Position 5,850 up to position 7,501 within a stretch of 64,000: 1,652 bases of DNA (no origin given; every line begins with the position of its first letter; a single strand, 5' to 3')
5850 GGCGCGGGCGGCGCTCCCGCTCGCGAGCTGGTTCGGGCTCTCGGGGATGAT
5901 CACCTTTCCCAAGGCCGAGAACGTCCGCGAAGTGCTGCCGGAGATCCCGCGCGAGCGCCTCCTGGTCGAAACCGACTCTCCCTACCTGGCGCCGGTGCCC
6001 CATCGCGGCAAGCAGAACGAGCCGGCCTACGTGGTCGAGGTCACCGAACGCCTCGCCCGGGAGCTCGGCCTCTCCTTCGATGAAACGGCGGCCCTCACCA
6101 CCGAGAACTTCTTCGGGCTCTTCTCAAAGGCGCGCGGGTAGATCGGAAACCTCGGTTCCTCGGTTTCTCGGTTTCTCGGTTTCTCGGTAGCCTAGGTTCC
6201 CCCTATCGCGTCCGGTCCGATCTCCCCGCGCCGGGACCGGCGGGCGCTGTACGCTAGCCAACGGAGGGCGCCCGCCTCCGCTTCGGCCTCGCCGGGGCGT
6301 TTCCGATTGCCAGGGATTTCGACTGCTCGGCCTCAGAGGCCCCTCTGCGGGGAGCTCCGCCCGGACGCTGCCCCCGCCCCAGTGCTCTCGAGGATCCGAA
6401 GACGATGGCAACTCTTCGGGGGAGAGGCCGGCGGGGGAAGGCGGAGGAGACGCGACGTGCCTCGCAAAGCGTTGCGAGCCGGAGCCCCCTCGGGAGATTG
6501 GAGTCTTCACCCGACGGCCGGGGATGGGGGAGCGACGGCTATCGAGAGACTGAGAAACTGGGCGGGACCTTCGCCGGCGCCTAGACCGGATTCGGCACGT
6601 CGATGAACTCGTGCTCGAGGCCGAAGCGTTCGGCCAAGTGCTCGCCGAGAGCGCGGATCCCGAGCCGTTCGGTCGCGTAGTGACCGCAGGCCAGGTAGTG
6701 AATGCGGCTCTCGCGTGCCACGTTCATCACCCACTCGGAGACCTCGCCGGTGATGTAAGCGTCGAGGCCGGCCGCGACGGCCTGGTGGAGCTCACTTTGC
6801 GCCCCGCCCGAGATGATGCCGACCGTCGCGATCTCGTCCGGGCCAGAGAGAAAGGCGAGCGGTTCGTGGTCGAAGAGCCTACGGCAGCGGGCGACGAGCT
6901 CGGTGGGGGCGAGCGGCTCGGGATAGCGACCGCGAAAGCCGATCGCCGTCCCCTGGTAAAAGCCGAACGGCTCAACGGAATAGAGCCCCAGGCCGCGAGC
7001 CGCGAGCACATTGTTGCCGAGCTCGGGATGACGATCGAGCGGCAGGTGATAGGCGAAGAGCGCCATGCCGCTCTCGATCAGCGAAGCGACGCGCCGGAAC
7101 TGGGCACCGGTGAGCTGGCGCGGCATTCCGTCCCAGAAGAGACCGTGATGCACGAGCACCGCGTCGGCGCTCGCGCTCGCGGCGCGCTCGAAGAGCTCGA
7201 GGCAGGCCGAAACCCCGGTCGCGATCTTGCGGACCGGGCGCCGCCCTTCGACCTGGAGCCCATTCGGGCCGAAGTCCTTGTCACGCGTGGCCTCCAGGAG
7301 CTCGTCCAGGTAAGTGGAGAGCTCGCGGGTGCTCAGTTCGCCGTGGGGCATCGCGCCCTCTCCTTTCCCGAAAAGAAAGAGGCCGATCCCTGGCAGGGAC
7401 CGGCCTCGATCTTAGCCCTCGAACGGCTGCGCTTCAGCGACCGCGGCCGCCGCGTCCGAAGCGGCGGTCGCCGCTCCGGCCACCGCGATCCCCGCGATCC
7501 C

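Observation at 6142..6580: ~440 bp convergent intergenic region of lower GC with a 5x tandem octamer and no convincing ORF: candidate ncRNA or regulatory DNA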

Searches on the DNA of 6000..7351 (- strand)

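Call 4: search_rna_families(source=window, start=6000, end=6750, threshold=evalue, max_evalue=10, show_alignments=3)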
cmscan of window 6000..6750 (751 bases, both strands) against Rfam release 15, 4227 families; matches with E-value up to 10: 5.
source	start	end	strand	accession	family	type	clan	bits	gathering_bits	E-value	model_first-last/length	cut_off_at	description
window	6072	6167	-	RF02928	Actinomyces-1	Gene; sRNA;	-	18.5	39.1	2.4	1-110/110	no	Actinomyces-1 RNA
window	6299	6324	-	RF01371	CRISPR-DR58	Gene; CRISPR;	-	17.1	38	2.3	1-37/37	no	CRISPR RNA direct repeat element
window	6367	6448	-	RF01986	ZEB2_AS1_3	Gene; lncRNA;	-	13.1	55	3.7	1-100/100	no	ZEB2 antisense RNA 1 conserved region 3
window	6707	6748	-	RF01129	sR44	Gene; snRNA; snoRNA; CD-box;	-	12.5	45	2.5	1-55/55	no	Small nucleolar RNA sR44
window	6445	6490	+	RF00260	HepC_CRE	Cis-reg;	-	10.3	140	4.9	55-100/176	no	Hepatitis C virus (HCV) cis-acting replication element (CRE)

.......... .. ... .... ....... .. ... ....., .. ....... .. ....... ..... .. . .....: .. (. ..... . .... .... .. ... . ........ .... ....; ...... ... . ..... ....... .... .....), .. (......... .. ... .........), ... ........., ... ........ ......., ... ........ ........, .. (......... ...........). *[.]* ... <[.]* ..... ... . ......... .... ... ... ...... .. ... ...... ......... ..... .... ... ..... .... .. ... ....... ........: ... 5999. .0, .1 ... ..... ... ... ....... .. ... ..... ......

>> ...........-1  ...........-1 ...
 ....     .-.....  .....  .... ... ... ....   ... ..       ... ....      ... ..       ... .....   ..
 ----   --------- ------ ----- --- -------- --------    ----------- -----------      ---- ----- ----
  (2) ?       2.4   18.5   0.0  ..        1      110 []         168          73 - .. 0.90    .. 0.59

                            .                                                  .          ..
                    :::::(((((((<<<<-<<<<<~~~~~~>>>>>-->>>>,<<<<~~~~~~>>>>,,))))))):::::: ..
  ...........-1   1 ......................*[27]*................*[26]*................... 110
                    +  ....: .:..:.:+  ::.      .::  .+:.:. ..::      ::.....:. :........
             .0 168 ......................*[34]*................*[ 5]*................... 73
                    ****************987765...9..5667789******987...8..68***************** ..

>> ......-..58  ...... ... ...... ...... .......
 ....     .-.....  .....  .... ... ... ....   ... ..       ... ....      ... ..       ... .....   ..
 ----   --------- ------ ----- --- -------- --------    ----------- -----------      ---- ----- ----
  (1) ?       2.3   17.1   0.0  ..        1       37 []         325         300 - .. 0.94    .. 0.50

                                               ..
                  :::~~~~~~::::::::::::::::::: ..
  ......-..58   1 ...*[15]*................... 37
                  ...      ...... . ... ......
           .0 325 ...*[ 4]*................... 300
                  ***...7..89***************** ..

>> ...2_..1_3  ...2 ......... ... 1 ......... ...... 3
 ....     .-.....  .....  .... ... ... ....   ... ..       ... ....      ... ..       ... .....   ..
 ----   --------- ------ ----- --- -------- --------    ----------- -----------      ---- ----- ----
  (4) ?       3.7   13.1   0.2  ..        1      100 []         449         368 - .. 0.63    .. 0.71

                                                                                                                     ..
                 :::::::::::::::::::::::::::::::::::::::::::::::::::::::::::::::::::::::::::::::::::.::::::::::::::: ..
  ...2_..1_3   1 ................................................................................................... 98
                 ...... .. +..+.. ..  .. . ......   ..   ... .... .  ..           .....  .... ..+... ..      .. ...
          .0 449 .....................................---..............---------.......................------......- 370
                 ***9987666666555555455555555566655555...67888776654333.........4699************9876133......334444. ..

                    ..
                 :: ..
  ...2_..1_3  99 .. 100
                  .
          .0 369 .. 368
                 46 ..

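Call 57: search_rna_families(sources=[L089, L001], threshold=evalue, max_evalue=5)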
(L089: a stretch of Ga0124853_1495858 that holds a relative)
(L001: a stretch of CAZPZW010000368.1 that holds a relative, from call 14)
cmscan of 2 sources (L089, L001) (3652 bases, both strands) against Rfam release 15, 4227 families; matches with E-value up to 5: 1.
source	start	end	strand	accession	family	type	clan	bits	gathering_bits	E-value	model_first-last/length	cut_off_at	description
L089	974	1031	-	RF01782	ASpks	Gene; antisense;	-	18.8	52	3.5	1-75/75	no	ASpks TB sRNA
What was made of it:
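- On Any Rfam RNA family (tmRNA, RNase P, 6S, SRP, riboswitches, group I/II introns, ribozymes): The best permissive hits have E > 2 (calls 4, 57).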

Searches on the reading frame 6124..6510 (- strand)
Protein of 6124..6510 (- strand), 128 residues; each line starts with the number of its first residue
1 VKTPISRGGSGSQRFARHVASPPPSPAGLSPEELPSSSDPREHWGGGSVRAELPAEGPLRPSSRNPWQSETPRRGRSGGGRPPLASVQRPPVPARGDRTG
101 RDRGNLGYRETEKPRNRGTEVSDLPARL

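Call 53: search_protein_families(library=pfam, proteins=[window:6124-6510:-], max_evalue=0.01)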
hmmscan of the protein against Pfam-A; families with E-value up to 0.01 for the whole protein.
window:6124-6510:- (128 aa): 0 families
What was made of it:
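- On MITE (non-autonomous transposable element): No Pfam hit (call 53).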

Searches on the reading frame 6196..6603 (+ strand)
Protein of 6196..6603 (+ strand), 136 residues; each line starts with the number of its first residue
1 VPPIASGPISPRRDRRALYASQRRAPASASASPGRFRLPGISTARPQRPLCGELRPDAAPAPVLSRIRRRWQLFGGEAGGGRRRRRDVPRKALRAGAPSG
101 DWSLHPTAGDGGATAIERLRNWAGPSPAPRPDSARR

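Call 72: search_protein_representatives(protein=window:6196-6603:+)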
Query: 136 residues. Proteins with E-value up to 0.001 (for the whole library): 1; up to 1e-10: 0; up to 1e-30: 0. The best 1 are listed.
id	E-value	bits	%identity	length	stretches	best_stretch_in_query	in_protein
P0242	2.9e-04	37.4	35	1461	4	45-119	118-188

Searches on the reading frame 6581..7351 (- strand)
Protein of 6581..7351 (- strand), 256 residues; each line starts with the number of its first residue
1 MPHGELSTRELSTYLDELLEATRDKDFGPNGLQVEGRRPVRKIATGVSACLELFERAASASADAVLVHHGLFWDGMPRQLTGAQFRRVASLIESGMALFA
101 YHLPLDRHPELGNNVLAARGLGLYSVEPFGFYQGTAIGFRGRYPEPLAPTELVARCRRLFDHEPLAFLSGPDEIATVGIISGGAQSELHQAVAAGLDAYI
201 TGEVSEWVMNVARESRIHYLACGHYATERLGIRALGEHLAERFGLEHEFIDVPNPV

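Call 13: find_encoding_contigs(protein=window:6581-7351:-, flank=10000, max_places=10)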
Protein window:6581-7351:- (256 aa): no gene with exactly this product is on record in the collection.
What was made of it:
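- Tried and rejected: The exact-protein look-up of the window Nif3 found nothing on record (call 13).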

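Call 14: find_related_loci(query=window:6581-7351:-, collection=genome_contigs, flank=4000)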
Query window:6581-7351:- (256 aa) in genome_contigs; peptide patterns used: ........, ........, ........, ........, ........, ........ (x = any residue, [..] = any of these).
192 stretches matched a pattern; 141 encode a relative of the query (tblastn E <= 1e-3); the best 80 are kept; 80 distinct loci.
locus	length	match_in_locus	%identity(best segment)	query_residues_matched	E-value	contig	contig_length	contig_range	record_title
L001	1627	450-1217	80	1-256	1e-149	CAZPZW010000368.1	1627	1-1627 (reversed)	MAG TPA_asm: uncultured Thermoanaerobaculia bacterium isolate SRP173033_co2_58 genome assembly, contig: NODE_103751_leng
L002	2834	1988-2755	79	1-256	2e-144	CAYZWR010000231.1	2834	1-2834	MAG TPA_asm: uncultured Thermoanaerobaculia bacterium isolate SRP173033_co1_328 genome assembly, contig: NODE_113675_len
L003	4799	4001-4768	76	1-256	6e-133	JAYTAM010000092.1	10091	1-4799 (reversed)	MAG: Thermoanaerobaculia bacterium isolate GFS_13892 GFS_13892_91, whole genome shotgun sequence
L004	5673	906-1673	75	1-256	2e-130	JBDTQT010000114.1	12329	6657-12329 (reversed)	MAG: Thermoanaerobaculia bacterium isolate cluster3_bin.229 NODE_21952_length_12329_cov_9.557438, whole genome shotgun s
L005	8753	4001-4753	77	6-256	4e-130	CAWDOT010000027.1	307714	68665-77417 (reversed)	MAG: uncultured Acidobacteriota bacterium isolate MFD04716.bin.2.93 genome assembly, contig: contig_89229, whole genome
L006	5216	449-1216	72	1-256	1e-123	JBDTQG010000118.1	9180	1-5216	MAG: Thermoanaerobaculia bacterium isolate cluster3_bin.216 NODE_35643_length_9180_cov_7.003178, whole genome shotgun se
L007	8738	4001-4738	73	11-256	2e-121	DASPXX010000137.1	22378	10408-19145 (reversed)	MAG TPA_asm: Thermoanaerobaculia bacterium isolate SMAG_U11578 k141_1187662, whole genome shotgun sequence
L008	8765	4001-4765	71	2-256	2e-121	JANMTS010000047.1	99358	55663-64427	MAG: Holophagales bacterium isolate SOY_29_metabat_132 SOY_29_k141_1816478, whole genome shotgun sequence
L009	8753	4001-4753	73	6-256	5e-123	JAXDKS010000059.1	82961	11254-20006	MAG: Acidobacteriota bacterium isolate BP_60 scaffold_2116377, whole genome shotgun sequence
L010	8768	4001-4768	69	2-256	2e-119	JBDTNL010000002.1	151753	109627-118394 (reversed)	MAG: Acidobacteriota bacterium isolate cluster3_bin.15 NODE_119_length_151753_cov_44.882833, whole genome shotgun sequen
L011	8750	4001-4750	70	7-256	3e-119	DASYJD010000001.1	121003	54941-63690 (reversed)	MAG TPA_asm: Thermoanaerobaculia bacterium isolate SMAG_U4286 k141_908024, whole genome shotgun sequence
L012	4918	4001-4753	71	6-256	2e-119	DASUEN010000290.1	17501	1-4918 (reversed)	MAG TPA_asm: Thermoanaerobaculia bacterium isolate SMAG_U1354 k141_602185, whole genome shotgun sequence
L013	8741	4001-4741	72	10-256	3e-119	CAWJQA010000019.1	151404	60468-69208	MAG: uncultured Holophagales bacterium isolate MFD02979.bin.2.191 genome assembly, contig: contig_71368, whole genome sh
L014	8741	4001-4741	71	10-256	6e-118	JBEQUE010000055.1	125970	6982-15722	MAG: Acidobacteriota bacterium isolate MAG_Dt_02 k247_689282, whole genome shotgun sequence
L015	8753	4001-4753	69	6-256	7e-118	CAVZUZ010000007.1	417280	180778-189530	MAG: Thermoanaerobaculaceae bacterium isolate MFD06742.bin.2.42 genome assembly, contig: contig_14305, whole genome shot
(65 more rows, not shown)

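Call 20: find_homologous_proteins(query=window:6581-7351:-, max_evalue=1e-60)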
Query window:6581-7351:- (256 aa): 3672 proteins with E <= 1e-60 among 8000 candidates; the best 120 are listed.
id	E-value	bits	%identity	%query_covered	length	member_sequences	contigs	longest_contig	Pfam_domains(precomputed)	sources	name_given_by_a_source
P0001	1.2e-168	577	100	100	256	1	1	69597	PF01784.25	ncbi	-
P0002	2.0e-134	465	79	100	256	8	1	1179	PF01784.25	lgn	-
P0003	3.5e-129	448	75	100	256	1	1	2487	PF01784.25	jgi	jgi:dinuclear metal center YbgI/SA1388 family protein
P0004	5.3e-129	447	77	98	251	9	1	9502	PF01784.25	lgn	-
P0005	6.7e-129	447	77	100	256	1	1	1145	PF01784.25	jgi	jgi:dinuclear metal center YbgI/SA1388 family protein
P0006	5.2e-128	444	75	100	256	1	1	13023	PF01784.25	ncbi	-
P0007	6.6e-128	444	76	100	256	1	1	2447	PF01784.25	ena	-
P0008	7.1e-128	444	77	98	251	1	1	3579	PF01784.25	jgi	jgi:dinuclear metal center YbgI/SA1388 family protein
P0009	1.3e-127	443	75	100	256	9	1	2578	PF01784.25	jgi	jgi:dinuclear metal center YbgI/SA1388 family protein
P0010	1.4e-127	443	77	98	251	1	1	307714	PF01784.25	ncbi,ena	-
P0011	1.7e-127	442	75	100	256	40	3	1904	PF01784.25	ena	-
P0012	1.9e-127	442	77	98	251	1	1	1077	PF01784.25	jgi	jgi:dinuclear metal center YbgI/SA1388 family protein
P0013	2.0e-127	442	76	100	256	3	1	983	PF01784.25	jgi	jgi:dinuclear metal center YbgI/SA1388 family protein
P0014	2.8e-127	442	75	100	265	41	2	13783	PF01784.25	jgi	jgi:dinuclear metal center YbgI/SA1388 family protein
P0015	4.9e-127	441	75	98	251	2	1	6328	PF01784.25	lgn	-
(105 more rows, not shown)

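Call 21: find_encoding_contigs(protein=P0002, flank=3000, max_places=4)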
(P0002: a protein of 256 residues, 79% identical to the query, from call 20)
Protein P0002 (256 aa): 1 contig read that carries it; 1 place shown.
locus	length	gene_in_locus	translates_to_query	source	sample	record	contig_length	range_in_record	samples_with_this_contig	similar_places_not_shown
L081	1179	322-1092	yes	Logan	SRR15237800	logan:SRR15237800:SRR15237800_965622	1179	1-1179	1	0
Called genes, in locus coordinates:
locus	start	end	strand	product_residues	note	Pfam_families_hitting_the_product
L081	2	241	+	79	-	?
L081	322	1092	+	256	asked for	PF01784:DUF34_NIF3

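Call 22: find_encoding_contigs(protein=P0003, flank=3000, max_places=4)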
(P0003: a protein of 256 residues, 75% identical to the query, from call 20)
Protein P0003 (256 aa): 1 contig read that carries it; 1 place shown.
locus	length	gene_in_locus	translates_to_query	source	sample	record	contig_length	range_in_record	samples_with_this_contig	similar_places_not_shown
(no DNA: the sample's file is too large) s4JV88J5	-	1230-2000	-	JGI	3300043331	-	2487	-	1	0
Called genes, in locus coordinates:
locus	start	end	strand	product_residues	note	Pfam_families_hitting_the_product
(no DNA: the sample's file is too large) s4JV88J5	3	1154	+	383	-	?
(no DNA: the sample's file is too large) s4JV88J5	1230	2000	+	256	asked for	PF01784:DUF34_NIF3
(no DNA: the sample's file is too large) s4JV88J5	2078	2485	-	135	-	?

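Call 23: find_encoding_contigs(protein=P0007, flank=3000, max_places=4)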
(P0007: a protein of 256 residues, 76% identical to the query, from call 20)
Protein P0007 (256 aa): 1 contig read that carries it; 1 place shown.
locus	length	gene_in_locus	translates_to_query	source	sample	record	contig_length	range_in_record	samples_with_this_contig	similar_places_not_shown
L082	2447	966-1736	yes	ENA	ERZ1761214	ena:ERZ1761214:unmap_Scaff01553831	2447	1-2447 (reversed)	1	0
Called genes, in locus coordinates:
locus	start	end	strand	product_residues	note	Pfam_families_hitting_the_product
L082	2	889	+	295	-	?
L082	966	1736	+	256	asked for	PF01784:DUF34_NIF3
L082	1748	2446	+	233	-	?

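Call 24: find_encoding_contigs(protein=P0014, flank=3000, max_places=4)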
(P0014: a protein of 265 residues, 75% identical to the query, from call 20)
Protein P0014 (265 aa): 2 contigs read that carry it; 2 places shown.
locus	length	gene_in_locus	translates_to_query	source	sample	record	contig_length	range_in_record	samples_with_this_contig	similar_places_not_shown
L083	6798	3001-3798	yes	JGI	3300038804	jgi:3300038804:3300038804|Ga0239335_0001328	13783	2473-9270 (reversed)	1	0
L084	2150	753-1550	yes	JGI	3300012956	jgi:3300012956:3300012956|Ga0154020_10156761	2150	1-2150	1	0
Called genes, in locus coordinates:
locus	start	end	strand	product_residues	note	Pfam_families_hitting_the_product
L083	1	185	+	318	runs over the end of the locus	PF01509:TruB_N, PF16198:TruB_C_2 (weak)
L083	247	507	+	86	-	PF00312:Ribosomal_S15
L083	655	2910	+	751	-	PF01138:RNase_PH, PF03725:RNase_PH_C, PF03726:PNPase (faint), PF01138:RNase_PH, PF00013:KH_1, PF00575:S1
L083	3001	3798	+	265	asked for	PF01784:DUF34_NIF3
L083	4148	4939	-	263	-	PF01026:TatD_DNase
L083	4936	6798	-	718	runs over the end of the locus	PF00133:tRNA-synt_1, PF01406:tRNA-synt_1e (weak), PF09334:tRNA-synt_1g, PF00133:tRNA-synt_1, PF01406:tRNA-synt_1e (weak), PF19303:Anticodon_3, PF01588:tRNA_bind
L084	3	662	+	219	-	?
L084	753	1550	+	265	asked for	PF01784:DUF34_NIF3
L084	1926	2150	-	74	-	?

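Call 64: list_cluster_members(proteins=[P0241, P0001])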
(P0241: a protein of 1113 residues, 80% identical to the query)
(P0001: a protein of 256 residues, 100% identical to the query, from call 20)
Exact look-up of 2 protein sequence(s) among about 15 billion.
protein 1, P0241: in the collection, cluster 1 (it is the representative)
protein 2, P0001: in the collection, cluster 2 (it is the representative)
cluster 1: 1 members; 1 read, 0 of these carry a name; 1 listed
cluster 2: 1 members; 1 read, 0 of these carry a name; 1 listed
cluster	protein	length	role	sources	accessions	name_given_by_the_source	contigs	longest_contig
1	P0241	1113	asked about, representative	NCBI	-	-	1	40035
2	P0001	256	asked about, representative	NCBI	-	-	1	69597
